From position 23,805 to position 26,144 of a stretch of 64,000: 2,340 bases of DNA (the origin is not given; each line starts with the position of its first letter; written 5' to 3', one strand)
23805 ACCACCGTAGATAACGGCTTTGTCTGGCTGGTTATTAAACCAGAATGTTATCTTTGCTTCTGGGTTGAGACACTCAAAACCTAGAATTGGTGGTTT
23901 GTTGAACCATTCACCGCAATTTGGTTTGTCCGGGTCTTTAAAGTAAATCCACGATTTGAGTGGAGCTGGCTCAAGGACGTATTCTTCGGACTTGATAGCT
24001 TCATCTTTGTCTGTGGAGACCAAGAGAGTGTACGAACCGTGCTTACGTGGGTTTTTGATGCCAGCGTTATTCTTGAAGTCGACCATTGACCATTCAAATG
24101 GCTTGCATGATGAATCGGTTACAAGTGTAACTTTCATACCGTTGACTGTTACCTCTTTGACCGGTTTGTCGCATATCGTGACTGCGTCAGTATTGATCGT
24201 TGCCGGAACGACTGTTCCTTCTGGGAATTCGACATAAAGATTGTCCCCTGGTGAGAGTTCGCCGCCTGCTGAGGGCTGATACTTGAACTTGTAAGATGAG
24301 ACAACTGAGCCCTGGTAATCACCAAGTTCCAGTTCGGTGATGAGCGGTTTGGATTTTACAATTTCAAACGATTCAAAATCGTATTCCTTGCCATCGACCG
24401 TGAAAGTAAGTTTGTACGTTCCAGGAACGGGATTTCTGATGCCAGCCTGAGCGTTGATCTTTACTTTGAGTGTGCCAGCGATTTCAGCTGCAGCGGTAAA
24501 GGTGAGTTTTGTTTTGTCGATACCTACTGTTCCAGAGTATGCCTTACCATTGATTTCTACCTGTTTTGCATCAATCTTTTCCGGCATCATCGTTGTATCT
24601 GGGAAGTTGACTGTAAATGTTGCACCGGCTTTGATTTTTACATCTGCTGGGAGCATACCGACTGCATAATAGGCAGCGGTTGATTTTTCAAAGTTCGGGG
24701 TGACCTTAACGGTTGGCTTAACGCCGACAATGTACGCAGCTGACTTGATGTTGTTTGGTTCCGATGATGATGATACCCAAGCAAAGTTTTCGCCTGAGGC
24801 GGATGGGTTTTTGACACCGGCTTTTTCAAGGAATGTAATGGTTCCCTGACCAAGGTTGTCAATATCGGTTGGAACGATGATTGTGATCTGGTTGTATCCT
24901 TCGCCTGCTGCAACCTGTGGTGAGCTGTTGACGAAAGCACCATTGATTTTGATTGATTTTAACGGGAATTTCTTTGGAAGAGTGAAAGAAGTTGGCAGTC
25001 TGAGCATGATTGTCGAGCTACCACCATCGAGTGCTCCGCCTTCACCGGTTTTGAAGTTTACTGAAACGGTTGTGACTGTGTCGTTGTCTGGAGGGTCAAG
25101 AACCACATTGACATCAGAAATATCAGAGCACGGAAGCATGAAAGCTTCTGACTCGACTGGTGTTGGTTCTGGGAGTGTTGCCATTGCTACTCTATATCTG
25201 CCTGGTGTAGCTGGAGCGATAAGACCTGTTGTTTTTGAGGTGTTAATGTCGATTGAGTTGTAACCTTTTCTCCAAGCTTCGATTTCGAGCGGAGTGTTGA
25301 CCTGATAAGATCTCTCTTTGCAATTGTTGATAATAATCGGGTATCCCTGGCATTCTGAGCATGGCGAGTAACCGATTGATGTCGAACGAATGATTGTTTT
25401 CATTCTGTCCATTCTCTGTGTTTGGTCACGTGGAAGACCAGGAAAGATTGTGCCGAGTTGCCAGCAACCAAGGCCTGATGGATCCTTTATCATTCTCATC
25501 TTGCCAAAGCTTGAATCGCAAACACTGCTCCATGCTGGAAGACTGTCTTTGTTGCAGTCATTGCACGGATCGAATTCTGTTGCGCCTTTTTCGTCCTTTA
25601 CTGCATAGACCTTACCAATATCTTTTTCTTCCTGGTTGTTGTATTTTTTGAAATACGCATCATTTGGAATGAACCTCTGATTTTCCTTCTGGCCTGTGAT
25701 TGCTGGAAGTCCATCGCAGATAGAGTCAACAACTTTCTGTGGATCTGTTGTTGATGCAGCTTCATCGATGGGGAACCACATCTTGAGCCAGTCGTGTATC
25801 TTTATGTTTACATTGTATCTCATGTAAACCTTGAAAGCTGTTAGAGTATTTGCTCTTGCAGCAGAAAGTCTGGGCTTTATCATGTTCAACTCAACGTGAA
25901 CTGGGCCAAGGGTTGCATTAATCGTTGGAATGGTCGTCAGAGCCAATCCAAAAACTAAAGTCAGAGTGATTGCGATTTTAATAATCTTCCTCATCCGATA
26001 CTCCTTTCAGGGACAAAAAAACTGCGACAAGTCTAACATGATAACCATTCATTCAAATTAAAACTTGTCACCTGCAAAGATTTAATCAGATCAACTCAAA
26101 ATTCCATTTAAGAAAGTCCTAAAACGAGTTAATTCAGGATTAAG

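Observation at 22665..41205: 18.5-kb tandem array of six paralogous, Cys-rich secreted surface proteins of an unrecognised family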

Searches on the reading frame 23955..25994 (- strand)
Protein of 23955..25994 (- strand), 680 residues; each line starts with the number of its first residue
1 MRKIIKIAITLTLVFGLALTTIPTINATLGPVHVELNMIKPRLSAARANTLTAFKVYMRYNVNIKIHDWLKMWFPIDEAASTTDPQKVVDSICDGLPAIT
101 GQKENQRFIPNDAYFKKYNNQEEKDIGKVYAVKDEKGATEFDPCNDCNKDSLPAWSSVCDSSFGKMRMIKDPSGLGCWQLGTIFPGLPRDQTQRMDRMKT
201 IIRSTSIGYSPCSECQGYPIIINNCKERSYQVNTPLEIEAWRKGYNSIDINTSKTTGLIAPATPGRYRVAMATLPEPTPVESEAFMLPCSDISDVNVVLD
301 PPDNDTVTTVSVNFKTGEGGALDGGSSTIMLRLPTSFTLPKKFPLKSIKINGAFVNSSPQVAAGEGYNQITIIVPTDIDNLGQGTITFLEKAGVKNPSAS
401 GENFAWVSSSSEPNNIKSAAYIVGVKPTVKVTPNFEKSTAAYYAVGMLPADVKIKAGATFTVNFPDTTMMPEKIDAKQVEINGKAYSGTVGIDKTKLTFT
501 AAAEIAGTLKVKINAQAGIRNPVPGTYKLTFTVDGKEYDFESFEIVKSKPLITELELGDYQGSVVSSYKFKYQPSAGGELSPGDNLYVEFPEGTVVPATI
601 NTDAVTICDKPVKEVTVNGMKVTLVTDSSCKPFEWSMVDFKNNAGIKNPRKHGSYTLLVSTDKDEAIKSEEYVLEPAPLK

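Call 11: find_homologous_proteins(query=A2, max_evalue=0.001)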
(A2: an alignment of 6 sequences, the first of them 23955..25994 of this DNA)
Query A2 (6 sequences) (680 aa, profile of the alignment): 79 proteins with E <= 0.001 among 8000 candidates.
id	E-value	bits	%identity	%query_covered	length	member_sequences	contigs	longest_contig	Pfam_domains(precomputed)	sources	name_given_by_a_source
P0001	0.0e+0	1087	48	99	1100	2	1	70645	PF09136.17,PF07833.17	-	-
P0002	0.0e+0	1048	100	100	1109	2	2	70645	PF09136.17,PF07833.17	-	-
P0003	0.0e+0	1046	38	100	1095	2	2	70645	PF07833.17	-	-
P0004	0.0e+0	1027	34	99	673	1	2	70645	-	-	-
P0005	1.6e-294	997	37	100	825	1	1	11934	-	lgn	-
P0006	2.4e-274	930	35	92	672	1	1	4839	-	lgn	-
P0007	5.8e-274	929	77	100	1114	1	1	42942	PF27332.1,PF13750.13,PF09136.17,PF07833.17,PF19077.7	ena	-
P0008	1.5e-273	927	35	99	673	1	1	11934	-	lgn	-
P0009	2.1e-272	923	73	100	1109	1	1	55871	PF13750.13,PF09136.17,PF07833.17,PF19077.7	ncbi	-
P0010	1.7e-271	920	73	100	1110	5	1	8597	PF13750.13,PF09136.17,PF07833.17,PF19077.7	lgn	-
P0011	6.3e-263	892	35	92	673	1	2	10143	-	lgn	-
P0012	6.4e-260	882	35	91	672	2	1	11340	-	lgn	-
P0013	9.6e-260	882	39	96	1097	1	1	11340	PF09136.17,PF07833.17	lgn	-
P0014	3.2e-243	827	36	100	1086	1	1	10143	PF09136.17,PF07833.17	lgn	-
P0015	1.1e-239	815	45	100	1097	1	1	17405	PF09136.17,PF07833.17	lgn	-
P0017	6.6e-237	806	47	100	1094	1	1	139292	PF09136.17,PF07833.17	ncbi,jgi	-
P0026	4.0e-195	668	46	99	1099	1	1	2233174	PF09136.17,PF07833.17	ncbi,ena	-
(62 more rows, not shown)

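Call 16: find_encoding_contigs(protein=P0026, flank=10000, max_places=3)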
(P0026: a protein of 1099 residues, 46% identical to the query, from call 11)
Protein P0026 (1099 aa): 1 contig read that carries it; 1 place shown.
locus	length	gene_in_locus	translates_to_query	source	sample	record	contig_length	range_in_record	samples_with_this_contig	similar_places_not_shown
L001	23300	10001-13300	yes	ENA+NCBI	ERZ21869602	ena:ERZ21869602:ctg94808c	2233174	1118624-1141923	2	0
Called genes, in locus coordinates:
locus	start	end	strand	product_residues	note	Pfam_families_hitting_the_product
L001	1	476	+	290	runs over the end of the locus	PF10418:DHODB_Fe-S_bind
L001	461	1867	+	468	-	PF14691:Fer4_20, PF03807:F420_oxidored (faint), PF02826:2-Hacid_dh_C (faint), PF01262:AlaDh_PNT_C (faint), PF07992:Pyr_redox_2, PF00070:Pyr_redox (faint), PF01266:DAO (faint), PF13450:NAD_binding_8, +2 more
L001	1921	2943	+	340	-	PF04055:Radical_SAM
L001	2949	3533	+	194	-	PF02545:Maf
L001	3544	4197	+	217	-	PF05209:MinC_N, PF22642:MinC_N_1, PF03775:MinC_C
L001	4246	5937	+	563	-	PF07833:Cu_amine_oxidN1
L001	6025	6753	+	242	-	-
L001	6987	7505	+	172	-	PF01209:Ubie_methyltran, PF13489:Methyltransf_23, PF13847:Methyltransf_31, PF08241:Methyltransf_11, PF08242:Methyltransf_12 (weak), PF13649:Methyltransf_25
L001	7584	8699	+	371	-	PF13360:PQQ_2, PF25293:Beta-prop_EMC1_N (faint), PF13360:PQQ_2 (weak), PF13570:Beta-prop_ACSF4, PF13360:PQQ_2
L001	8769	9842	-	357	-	PF13620:CarboxypepD_reg, PF13715:CarbopepD_reg_2 (faint)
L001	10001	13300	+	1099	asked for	PF09136:Glucodextran_B (faint), PF07833:Cu_amine_oxidN1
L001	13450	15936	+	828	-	PF07833:Cu_amine_oxidN1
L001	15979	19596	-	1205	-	PF07833:Cu_amine_oxidN1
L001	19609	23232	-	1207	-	PF07833:Cu_amine_oxidN1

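Call 19: find_encoding_contigs(protein=P0009, flank=10000, max_places=3)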
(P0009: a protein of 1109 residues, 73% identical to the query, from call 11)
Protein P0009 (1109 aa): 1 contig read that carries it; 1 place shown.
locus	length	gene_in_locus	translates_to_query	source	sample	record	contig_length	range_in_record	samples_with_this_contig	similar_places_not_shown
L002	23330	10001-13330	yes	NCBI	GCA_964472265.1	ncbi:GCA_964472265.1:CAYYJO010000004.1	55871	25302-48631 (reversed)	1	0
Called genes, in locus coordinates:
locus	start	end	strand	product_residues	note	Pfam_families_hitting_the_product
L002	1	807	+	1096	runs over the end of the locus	PF07833:Cu_amine_oxidN1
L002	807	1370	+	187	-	-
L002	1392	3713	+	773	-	-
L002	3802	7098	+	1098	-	PF07833:Cu_amine_oxidN1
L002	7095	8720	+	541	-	-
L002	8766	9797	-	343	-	PF13620:CarboxypepD_reg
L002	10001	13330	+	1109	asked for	PF19077:Big_13 (faint), PF13750:Big_3_3 (faint), PF09136:Glucodextran_B (weak), PF07833:Cu_amine_oxidN1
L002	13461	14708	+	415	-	PF07833:Cu_amine_oxidN1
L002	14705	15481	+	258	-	PF00578:AhpC-TSA, PF08534:Redoxin, PF00085:Thioredoxin (weak), PF13905:Thioredoxin_8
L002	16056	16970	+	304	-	-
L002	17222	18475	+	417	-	PF05697:Trigger_N, PF05698:Trigger_C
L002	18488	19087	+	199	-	PF00574:CLP_protease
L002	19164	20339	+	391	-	PF00004:AAA, PF07724:AAA_2, PF10431:ClpB_D2-small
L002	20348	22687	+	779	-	PF02190:LON_substr_bdg, PF00004:AAA, PF07728:AAA_5 (weak), PF22667:Lon_lid, PF05362:Lon_C, PF13541:ChlI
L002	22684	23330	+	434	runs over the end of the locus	PF00919:UPF0004, PF04055:Radical_SAM, PF18693:TRAM_2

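Call 28: find_encoding_contigs(protein=P0017, flank=10000, max_places=3)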
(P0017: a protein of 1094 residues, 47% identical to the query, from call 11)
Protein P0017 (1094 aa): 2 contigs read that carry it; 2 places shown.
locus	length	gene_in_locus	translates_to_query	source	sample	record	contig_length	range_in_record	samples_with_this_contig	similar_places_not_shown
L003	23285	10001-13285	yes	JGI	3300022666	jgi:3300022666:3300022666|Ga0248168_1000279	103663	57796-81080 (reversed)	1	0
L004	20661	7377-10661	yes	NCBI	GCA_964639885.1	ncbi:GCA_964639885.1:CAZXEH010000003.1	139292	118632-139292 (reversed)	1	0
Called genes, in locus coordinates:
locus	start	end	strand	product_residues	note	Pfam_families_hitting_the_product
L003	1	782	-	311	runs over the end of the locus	PF02729:OTCace_N, PF00185:OTCace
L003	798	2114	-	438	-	-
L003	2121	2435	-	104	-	PF00829:Ribosomal_L21p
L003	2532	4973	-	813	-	PF13360:PQQ_2, PF13570:Beta-prop_ACSF4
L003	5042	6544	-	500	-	PF01554:MatE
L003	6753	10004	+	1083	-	PF09136:Glucodextran_B (faint), PF07833:Cu_amine_oxidN1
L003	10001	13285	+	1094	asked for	PF09136:Glucodextran_B (faint), PF07833:Cu_amine_oxidN1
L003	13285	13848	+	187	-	-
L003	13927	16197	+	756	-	-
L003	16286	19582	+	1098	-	PF07833:Cu_amine_oxidN1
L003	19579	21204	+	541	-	-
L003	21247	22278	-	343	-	PF13620:CarboxypepD_reg (weak)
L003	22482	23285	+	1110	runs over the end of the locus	PF19077:Big_13 (faint), PF09136:Glucodextran_B (weak), PF07833:Cu_amine_oxidN1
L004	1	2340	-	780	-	?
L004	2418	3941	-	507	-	PF01554:MatE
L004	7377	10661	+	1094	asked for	PF09136:Glucodextran_B (faint), PF07833:Cu_amine_oxidN1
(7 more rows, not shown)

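Call 59: search_protein_families(library=pfam, proteins=[P0007, window:24117-25913:-], max_evalue=10)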
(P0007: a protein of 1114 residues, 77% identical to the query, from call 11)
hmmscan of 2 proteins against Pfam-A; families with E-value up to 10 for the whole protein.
P0007 (1114 aa): 6 families
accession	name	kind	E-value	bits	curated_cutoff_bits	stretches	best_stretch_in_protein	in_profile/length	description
PF07833.16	Cu_amine_oxidN1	-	5.1e-18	65.4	24.2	2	1004-1109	11-107/108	Copper amine oxidase N-terminal domain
PF09136.16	Glucodextran_B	-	5.1e-10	39.6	27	2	904-964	25-81/83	Glucodextranase, domain B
PF13750.12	Big_3_3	-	1.1e-07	32.1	27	2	942-971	124-153/157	Bacterial Ig-like domain (group 3)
PF19077.6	Big_13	-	7.9e-06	26.7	27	2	907-963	38-99/102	Bacterial Ig-like domain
PF12733.13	Cadherin-like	-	0.023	15.6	24.2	1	892-959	21-79/89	Cadherin-like beta sandwich domain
PF09244.16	Suc_Porlyase_C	-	0.24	12.3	23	0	1027-1046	17-36/67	Sucrose phosphorylase, C-terminal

window:24117-25913:- (599 aa): 2 families
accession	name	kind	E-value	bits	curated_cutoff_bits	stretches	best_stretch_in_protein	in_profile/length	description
PF16267.10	DUF4920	-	0.028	14.9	25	1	425-469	32-77/87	Domain of unknown function (DUF4920)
PF17961.7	Big_8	-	0.044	14.4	22.9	1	424-491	18-92/103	Bacterial Ig domain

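Call 60: search_solved_structures(query=A2, max_evalue=10)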
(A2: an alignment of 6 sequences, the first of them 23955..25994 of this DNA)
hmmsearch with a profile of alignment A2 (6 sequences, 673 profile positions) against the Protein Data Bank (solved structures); distinct sequences matched with E-value up to 10: 6.
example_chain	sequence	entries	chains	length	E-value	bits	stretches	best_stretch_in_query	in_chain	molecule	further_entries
8vol_A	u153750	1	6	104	0.46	11.9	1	576-623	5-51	Spike protein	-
3aqj_A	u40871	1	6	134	0.57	11.6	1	575-623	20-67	Baseplate assembly protein V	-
8vom_A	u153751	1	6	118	0.64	11.4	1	576-623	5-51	Spike protein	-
8von_A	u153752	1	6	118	0.64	11.4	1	576-623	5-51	Spike protein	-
3qr7_A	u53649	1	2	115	0.93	10.9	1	576-623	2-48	Baseplate assembly protein V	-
3qr8_A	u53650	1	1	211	1.4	10.2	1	575-622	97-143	Baseplate assembly protein V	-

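Call 79: find_encoding_contigs(protein=P0008, flank=10000, max_places=2)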
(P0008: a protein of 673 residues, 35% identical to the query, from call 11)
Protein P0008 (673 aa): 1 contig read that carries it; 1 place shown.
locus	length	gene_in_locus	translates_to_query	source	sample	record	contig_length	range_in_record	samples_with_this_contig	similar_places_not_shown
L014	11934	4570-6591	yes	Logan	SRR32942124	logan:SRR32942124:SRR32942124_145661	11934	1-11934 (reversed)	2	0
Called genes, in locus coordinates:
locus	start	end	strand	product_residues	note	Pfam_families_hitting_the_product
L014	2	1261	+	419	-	?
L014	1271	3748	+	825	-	-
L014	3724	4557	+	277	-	PF07833:Cu_amine_oxidN1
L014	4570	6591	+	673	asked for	-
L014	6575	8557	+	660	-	-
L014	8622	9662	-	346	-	PF13620:CarboxypepD_reg (weak)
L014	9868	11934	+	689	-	?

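Call 80: find_encoding_contigs(protein=P0011, flank=10000, max_places=2)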
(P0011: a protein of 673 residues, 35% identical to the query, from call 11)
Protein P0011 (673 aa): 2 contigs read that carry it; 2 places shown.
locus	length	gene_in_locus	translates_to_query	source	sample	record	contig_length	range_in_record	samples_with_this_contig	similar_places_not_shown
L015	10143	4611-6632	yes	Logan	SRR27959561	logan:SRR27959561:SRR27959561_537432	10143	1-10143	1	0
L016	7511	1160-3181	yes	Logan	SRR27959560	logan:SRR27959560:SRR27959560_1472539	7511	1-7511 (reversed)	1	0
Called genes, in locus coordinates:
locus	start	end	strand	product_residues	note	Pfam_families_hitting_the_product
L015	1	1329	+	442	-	?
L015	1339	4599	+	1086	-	PF09136:Glucodextran_B (faint), PF07833:Cu_amine_oxidN1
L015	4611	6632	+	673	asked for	-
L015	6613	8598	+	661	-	-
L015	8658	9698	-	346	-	PF13620:CarboxypepD_reg (weak)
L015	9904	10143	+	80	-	?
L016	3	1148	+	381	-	?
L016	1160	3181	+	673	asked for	-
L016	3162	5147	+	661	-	-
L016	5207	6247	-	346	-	PF13620:CarboxypepD_reg (weak)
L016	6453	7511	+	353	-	?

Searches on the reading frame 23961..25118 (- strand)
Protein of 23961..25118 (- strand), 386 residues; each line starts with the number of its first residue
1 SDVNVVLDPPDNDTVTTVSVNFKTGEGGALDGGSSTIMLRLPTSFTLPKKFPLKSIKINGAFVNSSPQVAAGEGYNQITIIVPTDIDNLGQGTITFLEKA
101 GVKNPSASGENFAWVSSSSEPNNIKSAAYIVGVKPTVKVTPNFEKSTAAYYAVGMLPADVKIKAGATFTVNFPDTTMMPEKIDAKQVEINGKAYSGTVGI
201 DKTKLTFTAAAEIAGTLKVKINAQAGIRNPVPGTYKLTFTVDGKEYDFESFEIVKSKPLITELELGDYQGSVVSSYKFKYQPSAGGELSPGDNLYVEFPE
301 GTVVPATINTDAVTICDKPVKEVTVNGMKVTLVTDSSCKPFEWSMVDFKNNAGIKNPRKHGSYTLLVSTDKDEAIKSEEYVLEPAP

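Call 77: find_homologous_proteins(query=A6, max_evalue=0.001)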
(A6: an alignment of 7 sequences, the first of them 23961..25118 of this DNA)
Query A6 (7 sequences) (386 aa, profile of the alignment): 9 proteins with E <= 0.001 among 8000 candidates.
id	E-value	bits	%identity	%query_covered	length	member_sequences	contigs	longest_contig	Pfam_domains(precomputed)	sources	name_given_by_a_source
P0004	7.0e-148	511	27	94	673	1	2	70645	-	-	-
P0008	2.3e-133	463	26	93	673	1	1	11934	-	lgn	-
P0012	2.2e-131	457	26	82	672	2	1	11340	-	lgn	-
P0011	2.5e-131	456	26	81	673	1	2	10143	-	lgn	-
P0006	8.3e-128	445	28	81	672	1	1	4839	-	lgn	-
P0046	3.9e-57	212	27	75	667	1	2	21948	-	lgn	-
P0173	2.2e-11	62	30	28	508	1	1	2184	-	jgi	jgi:hypothetical protein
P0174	7.0e-10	57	24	95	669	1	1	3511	-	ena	-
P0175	3.3e-5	41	27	39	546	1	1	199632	-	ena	-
